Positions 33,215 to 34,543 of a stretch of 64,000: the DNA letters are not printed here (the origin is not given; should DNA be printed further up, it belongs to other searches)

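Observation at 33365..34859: AT-richer two-gene cassette: ubiquitin-like beta-grasp candidate plus an unassignable 342-aa protein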

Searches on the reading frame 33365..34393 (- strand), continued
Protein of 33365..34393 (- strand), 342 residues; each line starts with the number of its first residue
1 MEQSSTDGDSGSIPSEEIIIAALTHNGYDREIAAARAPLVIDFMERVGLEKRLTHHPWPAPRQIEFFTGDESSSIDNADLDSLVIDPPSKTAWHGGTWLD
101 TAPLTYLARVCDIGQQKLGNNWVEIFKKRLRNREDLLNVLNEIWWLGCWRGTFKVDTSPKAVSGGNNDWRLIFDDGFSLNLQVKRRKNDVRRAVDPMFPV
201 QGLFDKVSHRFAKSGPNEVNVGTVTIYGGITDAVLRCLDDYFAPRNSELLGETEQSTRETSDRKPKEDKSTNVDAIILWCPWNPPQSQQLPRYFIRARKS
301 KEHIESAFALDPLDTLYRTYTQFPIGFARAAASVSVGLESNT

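Call 77: fold_search(model_id=the predicted structure, library=viral)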
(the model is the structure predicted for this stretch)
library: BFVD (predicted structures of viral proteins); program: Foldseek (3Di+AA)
matches with E <= 10: 258; with E <= 0.001: 0
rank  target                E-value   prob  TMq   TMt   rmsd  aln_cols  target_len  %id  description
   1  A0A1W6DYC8            8.3e-02  0.33  0.16  0.25  17.3       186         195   13  Uncharacterized protein [Aeromonas phage phiA8-29]
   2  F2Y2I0                9.4e-02  0.30  0.13  0.27  10.5       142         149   12  (no name in the UniProt tables at hand)
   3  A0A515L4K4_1          9.4e-02  0.12  0.18  0.08  17.1       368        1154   11  RNA-directed RNA polymerase L [Jujube yellow mottle-associated virus]
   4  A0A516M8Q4            1.0e-01  0.07  0.14  0.14  21.8       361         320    9  (no name in the UniProt tables at hand)
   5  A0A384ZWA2            1.2e-01  0.30  0.17  0.33  17.8       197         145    6  Putative MmcB-like DNA repair protein [Dickeya phage vB_DsoM_JA13]
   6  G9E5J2                1.6e-01  0.05  0.12  0.13  19.7       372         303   10  (no name in the UniProt tables at hand)
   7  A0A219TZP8            2.2e-01  0.13  0.18  0.21  15.2       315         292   10  RNA-dependent RNA polymerase (Fragment) [Emaravirus cajani]
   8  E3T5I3                2.5e-01  0.10  0.14  0.13  16.0       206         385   11  Restriction endonuclease type IV Mrr domain-containing protein [Cafeteria roenbergensis virus (strain BV-PW1)]
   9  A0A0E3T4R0            2.5e-01  0.06  0.12  0.12  20.2       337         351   11  Protein Allo60 [Cyprinid herpesvirus 2]
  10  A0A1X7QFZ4            2.6e-01  0.14  0.15  0.08  10.1       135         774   12  (no name in the UniProt tables at hand)
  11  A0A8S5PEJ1            2.8e-01  0.23  0.16  0.23  17.2       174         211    9  DNA repair protein [Siphoviridae sp. cthL03]
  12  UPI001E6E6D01         3.1e-01  0.03  0.09  0.10  17.2       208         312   12  (no name look-up for this kind of identifier)
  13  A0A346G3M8            3.3e-01  0.06  0.14  0.16  19.9       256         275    9  (no name in the UniProt tables at hand)
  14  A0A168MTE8            3.3e-01  0.06  0.13  0.06  19.7       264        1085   12  (no name in the UniProt tables at hand)
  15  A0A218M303            3.5e-01  0.12  0.14  0.24  14.6       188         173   12  MmcB family DNA repair protein [Acidovorax phage ACP17]
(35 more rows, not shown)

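Call 82: search_protein_families(library=padloc, proteins=[L004:8222-9862:+, L004:11144-11920:+], max_evalue=0.01)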
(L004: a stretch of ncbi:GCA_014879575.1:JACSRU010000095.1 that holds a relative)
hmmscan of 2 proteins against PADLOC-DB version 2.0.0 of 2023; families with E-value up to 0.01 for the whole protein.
L004:8222-9862:+ (546 aa): 0 families

L004:11144-11920:+ (258 aa): 0 families

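Call 85: list_cluster_members(proteins=[P0032, P0033, P0035, P0036, P0037, P0038, P0039, P0041, P0069, P0083])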
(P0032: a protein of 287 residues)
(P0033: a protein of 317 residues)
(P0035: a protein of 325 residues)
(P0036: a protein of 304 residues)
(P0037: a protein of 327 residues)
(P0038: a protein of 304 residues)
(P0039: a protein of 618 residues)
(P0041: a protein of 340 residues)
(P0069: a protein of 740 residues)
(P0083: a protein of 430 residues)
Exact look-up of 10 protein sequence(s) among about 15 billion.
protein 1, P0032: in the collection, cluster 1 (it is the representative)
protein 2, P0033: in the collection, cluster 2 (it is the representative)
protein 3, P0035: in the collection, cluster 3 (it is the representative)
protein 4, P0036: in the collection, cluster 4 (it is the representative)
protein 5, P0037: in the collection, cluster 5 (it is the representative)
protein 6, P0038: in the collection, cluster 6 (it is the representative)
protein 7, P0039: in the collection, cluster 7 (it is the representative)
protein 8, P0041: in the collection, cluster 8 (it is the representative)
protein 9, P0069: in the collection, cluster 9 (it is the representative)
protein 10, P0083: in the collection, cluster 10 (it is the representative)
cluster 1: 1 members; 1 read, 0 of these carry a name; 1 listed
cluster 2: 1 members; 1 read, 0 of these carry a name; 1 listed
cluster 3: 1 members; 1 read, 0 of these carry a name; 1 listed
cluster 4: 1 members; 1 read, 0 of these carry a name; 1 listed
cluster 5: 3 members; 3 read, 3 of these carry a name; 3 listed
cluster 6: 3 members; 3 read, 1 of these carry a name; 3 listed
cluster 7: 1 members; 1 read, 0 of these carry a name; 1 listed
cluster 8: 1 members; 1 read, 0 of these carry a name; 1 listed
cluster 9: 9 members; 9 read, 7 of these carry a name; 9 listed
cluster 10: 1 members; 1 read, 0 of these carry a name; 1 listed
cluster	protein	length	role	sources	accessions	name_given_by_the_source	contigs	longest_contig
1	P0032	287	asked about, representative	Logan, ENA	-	-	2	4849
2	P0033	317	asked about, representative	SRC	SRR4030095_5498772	-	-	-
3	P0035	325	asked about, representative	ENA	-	-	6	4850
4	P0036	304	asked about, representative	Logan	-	-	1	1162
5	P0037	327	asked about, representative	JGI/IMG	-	hypothetical protein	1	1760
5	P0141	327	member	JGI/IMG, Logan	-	hypothetical protein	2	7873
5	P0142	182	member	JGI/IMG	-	hypothetical protein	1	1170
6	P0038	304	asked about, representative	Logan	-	-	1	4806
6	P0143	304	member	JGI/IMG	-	hypothetical protein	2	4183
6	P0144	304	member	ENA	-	-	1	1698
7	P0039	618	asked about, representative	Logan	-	-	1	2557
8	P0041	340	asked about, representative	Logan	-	-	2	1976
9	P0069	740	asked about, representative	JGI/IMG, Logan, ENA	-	predicted AAA+ superfamily ATPase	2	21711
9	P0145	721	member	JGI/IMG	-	predicted AAA+ superfamily ATPase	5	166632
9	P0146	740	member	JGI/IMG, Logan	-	predicted AAA+ superfamily ATPase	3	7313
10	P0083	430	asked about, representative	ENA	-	-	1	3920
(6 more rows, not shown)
